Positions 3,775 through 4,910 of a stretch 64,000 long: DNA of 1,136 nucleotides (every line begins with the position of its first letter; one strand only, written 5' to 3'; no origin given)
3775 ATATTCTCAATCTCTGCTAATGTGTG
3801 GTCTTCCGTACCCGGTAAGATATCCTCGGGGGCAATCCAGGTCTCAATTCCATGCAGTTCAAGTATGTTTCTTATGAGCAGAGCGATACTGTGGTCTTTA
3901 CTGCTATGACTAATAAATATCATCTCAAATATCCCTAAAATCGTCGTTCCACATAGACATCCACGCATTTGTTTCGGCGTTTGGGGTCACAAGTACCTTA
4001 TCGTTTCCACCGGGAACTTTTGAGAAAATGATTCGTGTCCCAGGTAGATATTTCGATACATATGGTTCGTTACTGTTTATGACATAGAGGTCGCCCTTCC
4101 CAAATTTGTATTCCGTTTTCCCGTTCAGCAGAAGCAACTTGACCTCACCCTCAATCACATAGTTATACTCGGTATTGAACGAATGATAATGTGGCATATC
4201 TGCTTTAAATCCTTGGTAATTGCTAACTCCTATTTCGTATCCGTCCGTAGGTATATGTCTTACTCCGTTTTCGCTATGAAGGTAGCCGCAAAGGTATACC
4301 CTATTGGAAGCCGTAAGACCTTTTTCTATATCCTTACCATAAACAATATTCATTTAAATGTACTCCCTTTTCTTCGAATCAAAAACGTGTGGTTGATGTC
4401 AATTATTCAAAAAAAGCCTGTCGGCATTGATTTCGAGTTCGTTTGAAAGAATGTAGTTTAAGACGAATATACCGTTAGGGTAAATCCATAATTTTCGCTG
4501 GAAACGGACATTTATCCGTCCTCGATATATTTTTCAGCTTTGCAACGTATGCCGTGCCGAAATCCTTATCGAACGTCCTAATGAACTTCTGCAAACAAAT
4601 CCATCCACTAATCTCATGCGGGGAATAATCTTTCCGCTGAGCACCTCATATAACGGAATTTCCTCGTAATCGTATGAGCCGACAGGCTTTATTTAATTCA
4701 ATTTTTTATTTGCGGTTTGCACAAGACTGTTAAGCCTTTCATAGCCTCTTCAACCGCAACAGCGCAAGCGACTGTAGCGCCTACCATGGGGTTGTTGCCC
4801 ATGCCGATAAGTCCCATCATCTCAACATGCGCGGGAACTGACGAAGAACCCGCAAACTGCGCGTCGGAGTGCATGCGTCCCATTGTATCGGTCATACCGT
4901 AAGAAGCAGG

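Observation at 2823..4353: Translationally coupled cupin + TIR-Macro-like fusion: candidate undescribed nucleotide-signalling defence module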

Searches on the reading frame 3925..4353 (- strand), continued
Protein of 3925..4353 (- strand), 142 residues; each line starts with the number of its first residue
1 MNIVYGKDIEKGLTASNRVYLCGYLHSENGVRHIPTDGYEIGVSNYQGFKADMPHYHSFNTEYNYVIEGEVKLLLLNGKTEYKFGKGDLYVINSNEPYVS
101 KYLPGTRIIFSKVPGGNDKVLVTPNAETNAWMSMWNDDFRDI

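Call 81: search_solved_structures(query=A5, max_evalue=1, show_alignments=3)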
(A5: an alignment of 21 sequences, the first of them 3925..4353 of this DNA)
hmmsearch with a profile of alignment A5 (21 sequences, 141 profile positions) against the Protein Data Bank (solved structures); distinct sequences matched with E-value up to 1: 18.
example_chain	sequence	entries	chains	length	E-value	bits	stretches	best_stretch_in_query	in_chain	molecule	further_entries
2vqa_A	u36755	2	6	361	0.0024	20.8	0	53-81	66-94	SLL1358 PROTEIN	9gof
7zvm_A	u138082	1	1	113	0.0033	20.3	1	54-98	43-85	Mannose-6-phosphate isomerase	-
7zvy_G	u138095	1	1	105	0.01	18.7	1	52-98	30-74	Cupin_2 domain-containing protein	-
7zvy_E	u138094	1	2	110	0.011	18.6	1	52-98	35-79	Cupin_2 domain-containing protein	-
7zvy_B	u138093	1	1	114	0.012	18.5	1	52-98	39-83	Cupin_2 domain-containing protein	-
7zvy_A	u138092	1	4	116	0.013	18.4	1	52-98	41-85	Cupin_2 domain-containing protein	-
6l9i_A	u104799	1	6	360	0.013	18.4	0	54-96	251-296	Oxalate decarboxylase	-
8vur_H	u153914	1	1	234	0.017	18.1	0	56-105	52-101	003-102 Heavy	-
6cpb_A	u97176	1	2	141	0.028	17.3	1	28-108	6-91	Carbon monoxide oxidation system transcription regulator CooA-1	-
1y3t_A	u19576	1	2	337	0.067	16.1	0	54-115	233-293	Hypothetical protein yxaG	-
2h0v_A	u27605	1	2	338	0.068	16.1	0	54-115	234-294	Quercetin 2,3-dioxygenase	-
2hkx_A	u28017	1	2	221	0.069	16.1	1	27-95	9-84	Carbon monoxide oxidation system transcription regulator CooA-1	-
2fmy_A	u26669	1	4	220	0.069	16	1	28-95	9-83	carbon monoxide oxidation system transcription regulator CooA-1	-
6ufi_A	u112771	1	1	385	0.078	15.9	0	53-97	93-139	Cupin domain-containing protein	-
3d82_A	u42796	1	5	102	0.34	13.8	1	55-107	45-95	Cupin 2, conserved barrel domain protein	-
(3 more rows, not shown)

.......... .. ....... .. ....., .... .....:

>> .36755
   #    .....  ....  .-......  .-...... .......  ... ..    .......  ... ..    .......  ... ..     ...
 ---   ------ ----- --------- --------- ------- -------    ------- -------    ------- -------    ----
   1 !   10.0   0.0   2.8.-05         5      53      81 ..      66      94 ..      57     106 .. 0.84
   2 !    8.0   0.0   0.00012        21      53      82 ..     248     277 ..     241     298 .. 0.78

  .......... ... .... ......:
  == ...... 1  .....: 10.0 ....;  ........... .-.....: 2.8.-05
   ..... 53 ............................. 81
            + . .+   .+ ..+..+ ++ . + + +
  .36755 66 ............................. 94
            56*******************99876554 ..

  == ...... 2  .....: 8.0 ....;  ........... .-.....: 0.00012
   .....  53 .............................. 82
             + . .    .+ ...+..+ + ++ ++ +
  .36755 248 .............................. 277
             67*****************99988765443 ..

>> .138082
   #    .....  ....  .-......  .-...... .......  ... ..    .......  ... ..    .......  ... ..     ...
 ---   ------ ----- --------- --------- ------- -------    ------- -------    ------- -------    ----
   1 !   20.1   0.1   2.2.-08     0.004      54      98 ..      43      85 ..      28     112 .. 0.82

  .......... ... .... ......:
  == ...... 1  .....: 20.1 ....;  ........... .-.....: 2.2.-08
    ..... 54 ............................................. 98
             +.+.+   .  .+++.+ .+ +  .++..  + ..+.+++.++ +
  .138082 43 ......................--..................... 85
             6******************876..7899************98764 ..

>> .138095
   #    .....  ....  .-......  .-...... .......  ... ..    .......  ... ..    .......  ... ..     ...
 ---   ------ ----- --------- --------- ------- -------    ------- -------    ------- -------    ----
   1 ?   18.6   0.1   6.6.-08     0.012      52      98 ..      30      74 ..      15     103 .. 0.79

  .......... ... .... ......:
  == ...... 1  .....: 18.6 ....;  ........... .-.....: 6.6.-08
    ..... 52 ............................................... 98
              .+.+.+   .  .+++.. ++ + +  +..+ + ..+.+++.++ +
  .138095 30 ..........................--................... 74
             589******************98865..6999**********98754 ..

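Call 97: search_dna_similar(query=window:3925-4353:-, collection=phages, mode=protein, max_evalue=0.001, max_rows=10)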
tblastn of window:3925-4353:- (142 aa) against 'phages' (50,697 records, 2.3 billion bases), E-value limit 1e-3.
No match.

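Call 98: find_encoding_contigs(protein=P0142, flank=8000, max_places=4)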
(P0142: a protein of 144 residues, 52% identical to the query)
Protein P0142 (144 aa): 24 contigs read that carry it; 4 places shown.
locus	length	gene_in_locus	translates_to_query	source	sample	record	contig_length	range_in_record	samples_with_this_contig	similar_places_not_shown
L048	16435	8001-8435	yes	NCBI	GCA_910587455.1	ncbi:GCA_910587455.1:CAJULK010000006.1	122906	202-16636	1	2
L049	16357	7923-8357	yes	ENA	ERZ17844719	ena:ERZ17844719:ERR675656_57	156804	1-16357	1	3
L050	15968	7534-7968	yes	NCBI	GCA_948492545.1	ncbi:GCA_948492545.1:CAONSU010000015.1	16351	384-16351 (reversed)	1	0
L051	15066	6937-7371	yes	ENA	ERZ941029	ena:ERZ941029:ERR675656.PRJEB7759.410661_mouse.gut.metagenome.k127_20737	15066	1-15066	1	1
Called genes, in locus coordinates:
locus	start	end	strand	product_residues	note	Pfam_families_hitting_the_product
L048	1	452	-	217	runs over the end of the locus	?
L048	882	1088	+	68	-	PF13443:HTH_26 (weak), PF01381:HTH_3 (faint)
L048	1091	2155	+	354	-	PF00145:DNA_methylase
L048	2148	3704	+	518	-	PF09254:FokI_cleav_dom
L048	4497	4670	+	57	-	-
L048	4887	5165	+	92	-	-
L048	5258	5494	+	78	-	-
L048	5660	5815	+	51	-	-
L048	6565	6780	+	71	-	-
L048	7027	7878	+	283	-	PF01734:Patatin, PF19890:DUF6363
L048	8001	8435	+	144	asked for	PF07883:Cupin_2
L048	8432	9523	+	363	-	PF13676:TIR_2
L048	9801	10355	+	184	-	PF12844:HTH_19, PF13560:HTH_31, PF01381:HTH_3, PF07883:Cupin_2, PF02311:AraC_binding (weak)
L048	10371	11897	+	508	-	PF00005:ABC_tran, PF08402:TOBE_2 (weak)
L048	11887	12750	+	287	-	PF00528:BPD_transp_1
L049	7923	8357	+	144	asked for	PF07883:Cupin_2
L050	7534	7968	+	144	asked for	PF07883:Cupin_2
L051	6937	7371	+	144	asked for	PF07883:Cupin_2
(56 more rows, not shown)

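Call 104: fold_search(model_id=the predicted structure, library=viral)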
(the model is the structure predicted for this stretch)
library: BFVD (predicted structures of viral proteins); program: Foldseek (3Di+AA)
matches with E <= 10: 1660; with E <= 0.001: 50
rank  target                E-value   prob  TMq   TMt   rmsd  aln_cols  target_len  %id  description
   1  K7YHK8                6.5e-06  1.00  0.58  0.51   9.8       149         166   13  Putative cupin RMLC-type domain protein [Megavirus courdo11]
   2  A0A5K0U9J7            7.3e-06  1.00  0.57  0.55   5.5       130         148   12  Cupin [Yasminevirus sp. GU-2018]
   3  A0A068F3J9            9.0e-06  1.00  0.55  0.29   9.7       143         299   15  L-ectoine synthase [Mycobacterium phage Gaia]
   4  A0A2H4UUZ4            1.0e-05  1.00  0.57  0.58   7.3       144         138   13  Mannose-6-phosphate isomerase [Bodo saltans virus]
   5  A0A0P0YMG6            2.1e-05  1.00  0.56  0.38   6.8       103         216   14  (no name in the UniProt tables at hand)
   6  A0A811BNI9            4.2e-05  1.00  0.57  0.32   7.0       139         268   12  Cupin [Pandoravirus japonicus]
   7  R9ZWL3                5.2e-05  1.00  0.46  0.40   7.9        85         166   22  Cupin domain containing protein [Cellulophaga phage phi17:2]
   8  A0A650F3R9            8.9e-05  1.00  0.40  0.07  27.2       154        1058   11  Methytransferase/helicase [Grapevine leafroll-associated virus 3]
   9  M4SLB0                9.4e-05  1.00  0.54  0.54  13.0       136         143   15  Cupin domain containing protein [Cellulophaga phage phiST]
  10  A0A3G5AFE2            9.4e-05  1.00  0.53  0.36   6.9       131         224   10  Cupin [Solivirus sp.]
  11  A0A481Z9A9            1.0e-04  1.00  0.49  0.54   6.0       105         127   18  Cupin domain protein [Pithovirus LCPAC202]
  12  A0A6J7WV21            1.2e-04  1.00  0.46  0.42   2.9        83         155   17  Uncharacterized protein [uncultured Caudovirales phage]
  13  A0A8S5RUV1            1.5e-04  1.00  0.49  0.47   6.2       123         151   11  dTDP-4-dehydrorhamnose 3,5-epimerase [Siphoviridae sp. ctHip2]
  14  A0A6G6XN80            1.7e-04  1.00  0.41  0.25   3.6        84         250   18  (no name in the UniProt tables at hand)
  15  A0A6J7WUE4            1.8e-04  1.00  0.50  0.47   3.6        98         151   21  Uncharacterized protein [uncultured Caudovirales phage]
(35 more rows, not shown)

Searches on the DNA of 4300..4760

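Call 92: search_rna_families(source=window, start=4300, end=4760, threshold=evalue, max_evalue=10)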
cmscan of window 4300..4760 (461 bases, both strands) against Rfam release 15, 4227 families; matches with E-value up to 10: 3.
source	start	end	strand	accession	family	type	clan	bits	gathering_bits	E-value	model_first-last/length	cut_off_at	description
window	4300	4339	-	RF01420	snoR113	Gene; snRNA; snoRNA; CD-box;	-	13.4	47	5.6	1-43/103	3'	Small nucleolar RNA snoR113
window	4393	4428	+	RF03027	RT-6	Gene; sRNA;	-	11.4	46.7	9.8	32-70/75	no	RT-6 RNA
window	4506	4560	-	RF03110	throat-1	Gene; sRNA;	-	9.6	124.4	5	272-324/334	no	throat-1 RNA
